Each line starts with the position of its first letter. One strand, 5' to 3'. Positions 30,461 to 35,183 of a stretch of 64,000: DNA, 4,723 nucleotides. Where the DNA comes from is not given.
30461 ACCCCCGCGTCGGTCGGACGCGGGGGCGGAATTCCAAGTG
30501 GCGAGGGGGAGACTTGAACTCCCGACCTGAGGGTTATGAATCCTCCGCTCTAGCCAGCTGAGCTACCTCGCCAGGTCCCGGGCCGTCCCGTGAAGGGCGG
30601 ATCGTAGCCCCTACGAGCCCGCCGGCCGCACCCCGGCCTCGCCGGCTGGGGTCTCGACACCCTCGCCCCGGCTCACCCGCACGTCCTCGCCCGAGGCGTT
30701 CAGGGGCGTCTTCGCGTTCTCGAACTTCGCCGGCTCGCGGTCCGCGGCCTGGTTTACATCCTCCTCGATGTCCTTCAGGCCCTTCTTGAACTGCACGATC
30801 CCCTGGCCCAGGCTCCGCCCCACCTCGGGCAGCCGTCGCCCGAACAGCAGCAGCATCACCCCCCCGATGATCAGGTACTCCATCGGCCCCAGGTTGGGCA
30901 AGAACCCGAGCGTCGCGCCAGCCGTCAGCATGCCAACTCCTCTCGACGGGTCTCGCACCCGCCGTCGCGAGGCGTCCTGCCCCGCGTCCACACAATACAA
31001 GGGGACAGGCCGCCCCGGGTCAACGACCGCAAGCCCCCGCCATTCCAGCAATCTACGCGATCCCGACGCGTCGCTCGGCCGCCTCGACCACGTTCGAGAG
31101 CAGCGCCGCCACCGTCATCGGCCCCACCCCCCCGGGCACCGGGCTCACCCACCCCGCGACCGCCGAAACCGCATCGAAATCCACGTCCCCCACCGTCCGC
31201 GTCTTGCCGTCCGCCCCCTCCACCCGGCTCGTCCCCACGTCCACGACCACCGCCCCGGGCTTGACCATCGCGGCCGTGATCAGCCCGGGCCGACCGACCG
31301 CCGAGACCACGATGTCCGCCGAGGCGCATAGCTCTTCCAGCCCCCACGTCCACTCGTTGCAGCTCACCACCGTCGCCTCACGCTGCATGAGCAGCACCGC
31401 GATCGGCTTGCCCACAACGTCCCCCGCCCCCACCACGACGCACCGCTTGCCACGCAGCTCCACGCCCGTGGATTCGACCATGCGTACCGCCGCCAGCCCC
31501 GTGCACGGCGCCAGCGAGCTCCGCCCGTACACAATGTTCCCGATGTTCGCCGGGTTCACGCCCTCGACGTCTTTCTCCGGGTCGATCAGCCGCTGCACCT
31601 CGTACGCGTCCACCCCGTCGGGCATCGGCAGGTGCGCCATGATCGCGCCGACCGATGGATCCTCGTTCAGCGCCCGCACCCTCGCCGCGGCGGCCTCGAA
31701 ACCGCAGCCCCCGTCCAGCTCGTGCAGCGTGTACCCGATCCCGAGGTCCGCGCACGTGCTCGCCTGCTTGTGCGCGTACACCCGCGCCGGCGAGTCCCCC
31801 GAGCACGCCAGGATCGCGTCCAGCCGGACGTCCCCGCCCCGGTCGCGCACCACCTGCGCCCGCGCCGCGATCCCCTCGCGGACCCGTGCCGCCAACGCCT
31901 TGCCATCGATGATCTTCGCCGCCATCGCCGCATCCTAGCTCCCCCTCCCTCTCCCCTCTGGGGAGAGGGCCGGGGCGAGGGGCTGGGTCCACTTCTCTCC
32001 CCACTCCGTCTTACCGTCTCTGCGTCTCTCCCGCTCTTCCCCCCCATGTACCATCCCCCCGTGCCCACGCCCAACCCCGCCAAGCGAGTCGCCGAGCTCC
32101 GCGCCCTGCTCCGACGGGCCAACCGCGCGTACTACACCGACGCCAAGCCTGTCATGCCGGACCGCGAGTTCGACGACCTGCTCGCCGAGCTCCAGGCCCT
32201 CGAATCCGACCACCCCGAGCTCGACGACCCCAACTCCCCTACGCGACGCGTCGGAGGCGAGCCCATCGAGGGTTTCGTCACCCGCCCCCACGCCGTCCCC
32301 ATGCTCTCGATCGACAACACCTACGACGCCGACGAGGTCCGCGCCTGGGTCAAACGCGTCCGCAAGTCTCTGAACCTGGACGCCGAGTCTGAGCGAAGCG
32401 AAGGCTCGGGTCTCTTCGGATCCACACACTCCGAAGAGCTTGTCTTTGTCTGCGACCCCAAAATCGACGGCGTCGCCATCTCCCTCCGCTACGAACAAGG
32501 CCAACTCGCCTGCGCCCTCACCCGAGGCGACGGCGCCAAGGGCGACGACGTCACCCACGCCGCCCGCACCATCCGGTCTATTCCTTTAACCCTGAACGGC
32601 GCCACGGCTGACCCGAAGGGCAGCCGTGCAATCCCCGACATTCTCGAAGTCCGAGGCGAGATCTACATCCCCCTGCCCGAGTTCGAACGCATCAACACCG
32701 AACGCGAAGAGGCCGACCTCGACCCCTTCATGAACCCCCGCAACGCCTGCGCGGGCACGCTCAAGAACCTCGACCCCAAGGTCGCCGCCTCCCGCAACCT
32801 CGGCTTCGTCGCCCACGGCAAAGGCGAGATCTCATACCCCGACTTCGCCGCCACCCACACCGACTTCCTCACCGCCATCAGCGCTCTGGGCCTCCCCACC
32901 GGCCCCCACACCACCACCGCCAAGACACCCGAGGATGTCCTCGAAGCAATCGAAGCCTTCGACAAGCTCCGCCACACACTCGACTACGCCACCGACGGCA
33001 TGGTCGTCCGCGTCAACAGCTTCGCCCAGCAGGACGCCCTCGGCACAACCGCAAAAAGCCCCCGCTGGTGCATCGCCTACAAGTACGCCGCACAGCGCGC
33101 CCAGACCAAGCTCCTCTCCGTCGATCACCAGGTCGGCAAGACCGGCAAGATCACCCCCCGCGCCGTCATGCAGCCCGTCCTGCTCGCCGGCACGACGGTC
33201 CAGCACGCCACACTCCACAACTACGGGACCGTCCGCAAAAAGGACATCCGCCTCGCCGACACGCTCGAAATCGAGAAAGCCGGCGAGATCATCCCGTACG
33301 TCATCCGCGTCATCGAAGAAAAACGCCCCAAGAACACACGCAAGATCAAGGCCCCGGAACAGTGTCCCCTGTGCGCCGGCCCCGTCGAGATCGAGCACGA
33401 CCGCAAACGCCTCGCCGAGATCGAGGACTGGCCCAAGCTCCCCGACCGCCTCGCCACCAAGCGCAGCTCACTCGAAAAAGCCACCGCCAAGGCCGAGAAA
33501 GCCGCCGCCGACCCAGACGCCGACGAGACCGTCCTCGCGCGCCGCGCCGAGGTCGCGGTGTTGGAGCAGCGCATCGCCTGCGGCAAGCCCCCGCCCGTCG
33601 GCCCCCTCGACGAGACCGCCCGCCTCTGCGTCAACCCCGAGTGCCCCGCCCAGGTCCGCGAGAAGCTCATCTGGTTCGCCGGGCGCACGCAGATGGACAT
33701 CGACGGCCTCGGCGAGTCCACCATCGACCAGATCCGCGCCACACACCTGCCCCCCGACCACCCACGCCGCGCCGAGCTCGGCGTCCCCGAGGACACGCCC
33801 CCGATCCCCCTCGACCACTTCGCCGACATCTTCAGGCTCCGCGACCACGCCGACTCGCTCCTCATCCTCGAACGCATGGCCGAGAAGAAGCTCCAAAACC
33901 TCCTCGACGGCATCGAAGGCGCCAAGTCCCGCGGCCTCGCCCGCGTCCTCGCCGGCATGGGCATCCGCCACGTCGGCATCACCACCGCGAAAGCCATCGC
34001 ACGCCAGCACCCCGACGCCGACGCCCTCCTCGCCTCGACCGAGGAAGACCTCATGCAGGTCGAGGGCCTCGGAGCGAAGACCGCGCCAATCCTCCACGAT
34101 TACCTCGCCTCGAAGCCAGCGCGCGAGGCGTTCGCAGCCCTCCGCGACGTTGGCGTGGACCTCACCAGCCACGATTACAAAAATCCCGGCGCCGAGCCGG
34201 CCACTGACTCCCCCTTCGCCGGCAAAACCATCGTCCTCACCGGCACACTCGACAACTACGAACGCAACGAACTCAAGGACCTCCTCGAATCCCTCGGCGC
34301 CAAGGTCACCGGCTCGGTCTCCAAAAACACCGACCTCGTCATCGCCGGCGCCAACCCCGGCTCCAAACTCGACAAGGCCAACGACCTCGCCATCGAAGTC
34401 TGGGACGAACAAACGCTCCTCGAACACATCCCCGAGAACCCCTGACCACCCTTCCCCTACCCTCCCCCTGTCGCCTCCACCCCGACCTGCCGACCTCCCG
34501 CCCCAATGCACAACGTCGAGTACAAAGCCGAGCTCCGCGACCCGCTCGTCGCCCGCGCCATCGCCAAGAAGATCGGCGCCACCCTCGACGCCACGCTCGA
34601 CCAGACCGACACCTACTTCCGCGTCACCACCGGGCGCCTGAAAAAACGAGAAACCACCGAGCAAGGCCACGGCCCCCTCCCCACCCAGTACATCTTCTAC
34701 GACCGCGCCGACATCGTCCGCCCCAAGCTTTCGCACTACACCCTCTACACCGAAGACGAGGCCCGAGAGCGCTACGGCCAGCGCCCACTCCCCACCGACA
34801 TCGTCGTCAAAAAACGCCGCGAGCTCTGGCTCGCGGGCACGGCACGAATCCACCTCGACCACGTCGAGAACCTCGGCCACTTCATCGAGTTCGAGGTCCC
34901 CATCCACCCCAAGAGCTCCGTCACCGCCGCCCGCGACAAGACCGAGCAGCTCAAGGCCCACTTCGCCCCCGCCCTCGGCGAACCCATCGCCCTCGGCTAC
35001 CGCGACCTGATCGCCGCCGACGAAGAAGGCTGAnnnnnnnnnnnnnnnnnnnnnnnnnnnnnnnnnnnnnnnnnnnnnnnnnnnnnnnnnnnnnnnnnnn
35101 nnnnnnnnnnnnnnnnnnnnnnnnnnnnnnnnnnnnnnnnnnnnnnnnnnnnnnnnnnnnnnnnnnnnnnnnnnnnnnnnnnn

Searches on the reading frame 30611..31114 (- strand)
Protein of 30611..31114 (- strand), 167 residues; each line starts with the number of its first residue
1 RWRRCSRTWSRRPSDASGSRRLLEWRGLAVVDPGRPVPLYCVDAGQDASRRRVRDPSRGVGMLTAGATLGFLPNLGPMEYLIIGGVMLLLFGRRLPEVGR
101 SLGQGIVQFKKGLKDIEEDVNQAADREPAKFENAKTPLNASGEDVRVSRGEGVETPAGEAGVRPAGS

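Call 15: search_protein_families(library=pfam, proteins=[window:30611-31114:-], max_evalue=0.001)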
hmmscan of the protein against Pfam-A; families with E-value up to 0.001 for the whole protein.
window:30611-31114:- (167 aa): 1 family
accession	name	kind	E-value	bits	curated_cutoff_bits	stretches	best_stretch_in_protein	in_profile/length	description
PF02416.21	TatA_B_E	-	3.5e-13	49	21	1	75-123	1-50/53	mttA/Hcf106 family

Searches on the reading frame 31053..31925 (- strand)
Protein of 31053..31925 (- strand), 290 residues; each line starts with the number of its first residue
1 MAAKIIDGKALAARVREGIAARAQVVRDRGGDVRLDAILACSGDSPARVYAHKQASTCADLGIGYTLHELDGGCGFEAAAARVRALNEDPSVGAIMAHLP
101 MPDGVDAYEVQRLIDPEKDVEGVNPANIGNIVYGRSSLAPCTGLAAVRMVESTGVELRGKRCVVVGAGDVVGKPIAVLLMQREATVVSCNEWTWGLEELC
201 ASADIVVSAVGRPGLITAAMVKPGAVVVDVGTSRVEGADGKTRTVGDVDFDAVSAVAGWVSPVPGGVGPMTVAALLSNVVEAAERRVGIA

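Call 15: search_protein_families(library=pfam, proteins=[window:31053-31925:-], max_evalue=0.001)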
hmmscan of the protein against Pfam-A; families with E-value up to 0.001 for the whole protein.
window:31053-31925:- (290 aa): 2 families
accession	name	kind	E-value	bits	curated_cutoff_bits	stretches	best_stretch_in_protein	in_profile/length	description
PF02882.25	THF_DHG_CYH_C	-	4.4e-58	195.6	27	1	125-286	2-159/160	Tetrahydrofolate dehydrogenase/cyclohydrolase, NAD(P)-binding domain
PF00763.28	THF_DHG_CYH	-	1.2e-20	74.3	32.8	1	6-121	1-115/115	Tetrahydrofolate dehydrogenase/cyclohydrolase, catalytic domain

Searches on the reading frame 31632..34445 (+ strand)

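Call 15: search_protein_families(library=pfam, proteins=[window:31632-34445:+], max_evalue=0.001)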
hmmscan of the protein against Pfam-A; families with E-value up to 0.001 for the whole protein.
window:31632-34445:+ (937 aa): 7 families
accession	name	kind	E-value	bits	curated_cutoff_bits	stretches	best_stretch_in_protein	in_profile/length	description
PF01653.23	DNA_ligase_aden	-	7.1e-77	258.8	27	1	215-488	4-253/253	NAD-dependent DNA ligase adenylation domain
PF03120.22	DNA_ligase_OB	-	5.7e-29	100.3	32.9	1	491-568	1-78/79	NAD-dependent DNA ligase OB-fold domain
PF00533.33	BRCT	-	5.6e-18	65.4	21.3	1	859-933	3-78/78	BRCA1 C Terminus (BRCT) domain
PF12826.13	HHH_2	-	7.9e-13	48.8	27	1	771-831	1-61/64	Helix-hairpin-helix motif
PF22745.1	Nlig-Ia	-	8.3e-05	23.6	27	1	150-197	3-50/92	DNA ligase-like, N-terminal NAD+-binding domain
PF12738.14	PTCB-BRCT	-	9e-05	22.9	22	1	867-923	3-58/63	twin BRCT domain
PF14520.12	HHH_5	-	0.0002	22.2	27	1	777-818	6-48/57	Helix-hairpin-helix domain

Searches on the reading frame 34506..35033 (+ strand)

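Call 15: search_protein_families(library=pfam, proteins=[window:34506-35033:+], max_evalue=0.001)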
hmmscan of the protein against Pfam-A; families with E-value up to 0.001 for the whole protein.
window:34506-35033:+ (175 aa): 1 family
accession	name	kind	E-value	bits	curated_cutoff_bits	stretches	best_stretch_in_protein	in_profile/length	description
PF01928.26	CYTH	-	1.3e-10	41.8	23.2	1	1-146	1-160/179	CYTH domain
